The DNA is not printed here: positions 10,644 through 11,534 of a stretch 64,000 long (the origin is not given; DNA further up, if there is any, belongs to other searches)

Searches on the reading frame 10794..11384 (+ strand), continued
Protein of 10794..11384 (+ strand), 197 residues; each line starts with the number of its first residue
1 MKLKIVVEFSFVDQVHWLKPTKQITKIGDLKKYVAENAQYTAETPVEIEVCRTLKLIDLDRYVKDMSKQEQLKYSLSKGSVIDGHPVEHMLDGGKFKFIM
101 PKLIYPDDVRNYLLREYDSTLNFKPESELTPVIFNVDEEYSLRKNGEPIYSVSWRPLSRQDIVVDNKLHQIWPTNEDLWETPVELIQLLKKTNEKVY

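Call 82: search_protein_families(library=pfam, alignment_id=A3, max_evalue=0.5)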
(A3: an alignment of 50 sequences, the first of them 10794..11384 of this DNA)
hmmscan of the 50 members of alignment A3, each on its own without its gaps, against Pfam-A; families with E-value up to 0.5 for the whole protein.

A. member 1, window:10794-11384:+ (197 aa): 0 families

B. families by the number of members that match (of 50 scanned): 24 families
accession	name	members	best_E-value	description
PF04908.21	SH3BGR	3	0.033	SH3-binding, glutamic acid-rich protein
PF23211.1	LRR_LRWD1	2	0.0004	Leucine-rich repeat and WD repeat-containing protein 1, LRR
PF01119.25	DNA_mis_repair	2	0.035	DNA mismatch repair protein, C-terminal domain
PF10360.14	DUF2433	2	0.045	Protein of unknown function (DUF2433)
PF15592.11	Imm41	2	0.066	Immunity protein 41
PF15357.11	SEEK1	2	0.13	Psoriasis susceptibility 1 candidate 1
PF03607.23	DCX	1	0.00069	Doublecortin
PF20529.3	DUF6744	1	0.012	Family of unknown function (DUF6744)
PF12561.13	TagA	1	0.017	ToxR activated gene A lipoprotein domain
PF16707.10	CagS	1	0.019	Cag pathogenicity island protein S of Helicobacter pylori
PF12905.13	Glyco_hydro_101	1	0.033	Endo-alpha-N-acetylgalactosaminidase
PF24912.1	SH3_TNRC18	1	0.055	TNRC18-like,(4.1.1) SH3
PF23219.2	LAMB1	1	0.064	LAMB1-4 helical domain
PF16873.10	AbiGii_2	1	0.066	Putative abortive phage resistance protein AbiGii toxin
PF05797.17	Rep_4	1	0.075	Yeast trans-acting factor (REP1/REP2)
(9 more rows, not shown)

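Call 83: find_encoding_contigs(protein=P0190, flank=8000, max_places=2)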
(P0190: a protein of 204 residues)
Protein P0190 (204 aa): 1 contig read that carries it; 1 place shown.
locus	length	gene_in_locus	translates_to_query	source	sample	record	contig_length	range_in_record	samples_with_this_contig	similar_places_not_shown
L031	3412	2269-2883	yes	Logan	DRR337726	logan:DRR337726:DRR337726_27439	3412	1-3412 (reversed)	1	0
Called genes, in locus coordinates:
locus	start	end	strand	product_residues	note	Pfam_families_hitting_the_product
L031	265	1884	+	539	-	PF00133:tRNA-synt_1, PF09334:tRNA-synt_1g, PF19303:Anticodon_3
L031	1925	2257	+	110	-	-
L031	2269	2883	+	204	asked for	-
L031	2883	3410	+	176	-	?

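Call 84: find_encoding_contigs(protein=P0197, flank=8000, max_places=2)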
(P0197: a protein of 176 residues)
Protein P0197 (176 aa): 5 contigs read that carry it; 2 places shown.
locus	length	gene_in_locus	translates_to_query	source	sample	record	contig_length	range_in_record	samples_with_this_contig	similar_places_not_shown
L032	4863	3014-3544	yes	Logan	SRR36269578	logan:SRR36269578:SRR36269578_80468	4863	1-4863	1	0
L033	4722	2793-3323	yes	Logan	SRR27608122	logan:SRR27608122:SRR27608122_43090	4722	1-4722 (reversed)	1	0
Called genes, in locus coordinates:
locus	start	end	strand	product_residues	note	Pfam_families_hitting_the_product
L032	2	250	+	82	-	?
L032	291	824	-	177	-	-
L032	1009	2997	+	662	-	PF00133:tRNA-synt_1, PF09334:tRNA-synt_1g, PF19303:Anticodon_3, PF01588:tRNA_bind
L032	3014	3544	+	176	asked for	-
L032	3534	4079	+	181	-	PF02677:QueH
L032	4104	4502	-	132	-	-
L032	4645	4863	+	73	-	?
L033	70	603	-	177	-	-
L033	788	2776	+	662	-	PF00133:tRNA-synt_1, PF09334:tRNA-synt_1g, PF19303:Anticodon_3, PF01588:tRNA_bind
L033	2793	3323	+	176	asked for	-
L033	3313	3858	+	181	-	PF02677:QueH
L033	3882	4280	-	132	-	-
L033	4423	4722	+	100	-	?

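Call 85: find_encoding_contigs(protein=P0160, flank=8000, max_places=2)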
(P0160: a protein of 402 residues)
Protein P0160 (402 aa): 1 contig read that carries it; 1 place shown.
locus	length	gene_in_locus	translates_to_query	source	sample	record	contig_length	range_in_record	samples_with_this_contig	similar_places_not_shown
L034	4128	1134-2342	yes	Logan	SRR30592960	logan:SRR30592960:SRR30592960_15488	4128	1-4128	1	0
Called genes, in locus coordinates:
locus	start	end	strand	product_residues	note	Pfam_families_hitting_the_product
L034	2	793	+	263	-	?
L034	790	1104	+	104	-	-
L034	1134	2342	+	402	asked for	-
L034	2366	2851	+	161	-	-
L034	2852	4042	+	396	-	PF02677:QueH, PF04480:DUF559, PF18741:MTES_1575, PF02677:QueH (weak)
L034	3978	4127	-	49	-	?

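Call 87: search_dna_similar(query=P0193, collection=phages, mode=protein, max_evalue=0.001, max_rows=10)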
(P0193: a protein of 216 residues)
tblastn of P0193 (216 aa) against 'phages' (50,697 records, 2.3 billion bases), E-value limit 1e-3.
Records with a match: 115; places in all: 115; records where one place covers at least 80% of the query: 0.
Best place of each record, by identity: <60% 115.
By first word of the organism name: Escherichia 48; Salmonella 19; Klebsiella 15; Pseudomonas 4; Roseobacter 4; Synechococcus 4; Bacteriophage 3; Anaerostipes 3; Cyanophage 2; Kagunavirus 2; and 8 more.
By host as written in the record: Escherichia coli 21; - 11; Klebsiella pneumoniae 10; Salmonella sp. 4; Escherichia coli O18:K1:H7 4; Escherichia sp. 4; Synechococcus sp. CB0101 4; Escherichia coli O18ac:K1:H7 ColV+ 3; and 36 more.
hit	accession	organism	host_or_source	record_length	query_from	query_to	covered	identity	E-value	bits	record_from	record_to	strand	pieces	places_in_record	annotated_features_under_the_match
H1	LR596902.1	Roseburia phage Jekyll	-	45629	67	189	57%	43.2%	4e-24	105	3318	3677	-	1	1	hypothetical protein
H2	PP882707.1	Escherichia phage vB_EcoS_P1338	Escherichia coli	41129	31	195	76%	26.1%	1e-6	54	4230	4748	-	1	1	non-contractile tail fiber protein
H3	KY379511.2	Pseudoalteromonas phage PHS21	Pseudoalteromonas marina mano4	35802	37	188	70%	28.0%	6e-7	55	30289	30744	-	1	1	hypothetical protein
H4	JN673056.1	Escherichia phage PhaxI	Escherichia coli O157:H7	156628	31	182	70%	26.5%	6e-8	58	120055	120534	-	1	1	none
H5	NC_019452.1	Escherichia phage PhaxI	Escherichia coli O157:H7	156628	31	182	70%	26.5%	6e-8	58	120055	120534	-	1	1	none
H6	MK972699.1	Salmonella phage SS9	Salmonella sp.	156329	31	182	70%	25.9%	1e-6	54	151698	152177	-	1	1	tail fibers protein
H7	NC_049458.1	Salmonella phage SS9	Salmonella sp.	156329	31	182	70%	25.9%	1e-6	54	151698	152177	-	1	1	tail protein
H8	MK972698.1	Salmonella phage SS3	Salmonella sp.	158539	31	182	70%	25.9%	1e-6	54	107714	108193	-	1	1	tail fibers protein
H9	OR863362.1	Salmonella phage SeKF_64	Wastewater effluent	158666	31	182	70%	25.9%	1e-6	54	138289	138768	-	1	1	tail protein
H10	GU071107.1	Cyanophage P-SSP2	Synechococcus sp. WH8017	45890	95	187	43%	40.9%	6e-14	76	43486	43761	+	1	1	predicted protein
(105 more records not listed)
